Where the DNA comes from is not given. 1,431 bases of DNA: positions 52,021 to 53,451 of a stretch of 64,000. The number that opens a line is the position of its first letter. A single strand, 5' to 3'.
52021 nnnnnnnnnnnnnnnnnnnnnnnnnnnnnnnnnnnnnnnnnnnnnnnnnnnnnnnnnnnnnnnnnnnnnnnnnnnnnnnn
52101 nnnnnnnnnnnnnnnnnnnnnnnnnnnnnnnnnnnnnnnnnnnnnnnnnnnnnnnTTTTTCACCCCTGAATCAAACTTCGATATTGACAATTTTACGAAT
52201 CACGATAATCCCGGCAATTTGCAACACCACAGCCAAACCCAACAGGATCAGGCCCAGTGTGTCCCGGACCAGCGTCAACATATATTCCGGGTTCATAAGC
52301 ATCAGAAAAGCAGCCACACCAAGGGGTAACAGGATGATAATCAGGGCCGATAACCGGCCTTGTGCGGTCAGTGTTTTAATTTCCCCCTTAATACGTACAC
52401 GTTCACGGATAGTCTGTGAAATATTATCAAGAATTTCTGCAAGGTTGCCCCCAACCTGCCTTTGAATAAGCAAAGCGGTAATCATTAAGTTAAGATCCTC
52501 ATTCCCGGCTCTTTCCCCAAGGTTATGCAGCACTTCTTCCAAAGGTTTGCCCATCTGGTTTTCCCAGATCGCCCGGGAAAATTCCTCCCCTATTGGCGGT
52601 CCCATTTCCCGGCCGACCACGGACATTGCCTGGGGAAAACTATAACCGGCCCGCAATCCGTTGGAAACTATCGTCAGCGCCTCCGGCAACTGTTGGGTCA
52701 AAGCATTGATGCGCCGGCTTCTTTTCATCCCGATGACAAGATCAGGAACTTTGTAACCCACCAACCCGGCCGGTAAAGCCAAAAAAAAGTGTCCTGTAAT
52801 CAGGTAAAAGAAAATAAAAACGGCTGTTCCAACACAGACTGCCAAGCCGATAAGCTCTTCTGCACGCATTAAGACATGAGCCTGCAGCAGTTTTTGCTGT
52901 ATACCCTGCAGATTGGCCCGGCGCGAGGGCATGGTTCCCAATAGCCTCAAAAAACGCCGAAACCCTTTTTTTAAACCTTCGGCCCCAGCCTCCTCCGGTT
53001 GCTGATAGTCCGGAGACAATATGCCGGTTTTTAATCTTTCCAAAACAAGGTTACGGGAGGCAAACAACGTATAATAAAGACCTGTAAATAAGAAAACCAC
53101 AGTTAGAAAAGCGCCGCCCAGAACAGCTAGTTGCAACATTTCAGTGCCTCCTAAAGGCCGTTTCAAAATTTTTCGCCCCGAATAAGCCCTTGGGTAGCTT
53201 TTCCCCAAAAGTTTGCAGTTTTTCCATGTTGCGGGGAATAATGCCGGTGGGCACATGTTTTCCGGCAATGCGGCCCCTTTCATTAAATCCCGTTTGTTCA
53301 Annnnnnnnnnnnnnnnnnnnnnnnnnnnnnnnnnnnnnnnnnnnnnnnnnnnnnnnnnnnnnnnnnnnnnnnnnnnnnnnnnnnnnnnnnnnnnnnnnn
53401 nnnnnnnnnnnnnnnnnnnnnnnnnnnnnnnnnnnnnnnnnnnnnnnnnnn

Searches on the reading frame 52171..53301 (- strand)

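Call 55: search_protein_families(library=pfam, proteins=[window:52171-53301:-], max_evalue=0.00001)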
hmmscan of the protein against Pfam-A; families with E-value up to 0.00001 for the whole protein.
window:52171-53301:- (376 aa): 1 family
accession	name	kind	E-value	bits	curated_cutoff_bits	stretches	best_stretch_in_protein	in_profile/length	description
PF00482.28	T2SSF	-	7.6e-20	71.6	25.2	1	209-334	2-124/125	Type II secretion system (T2SS), protein F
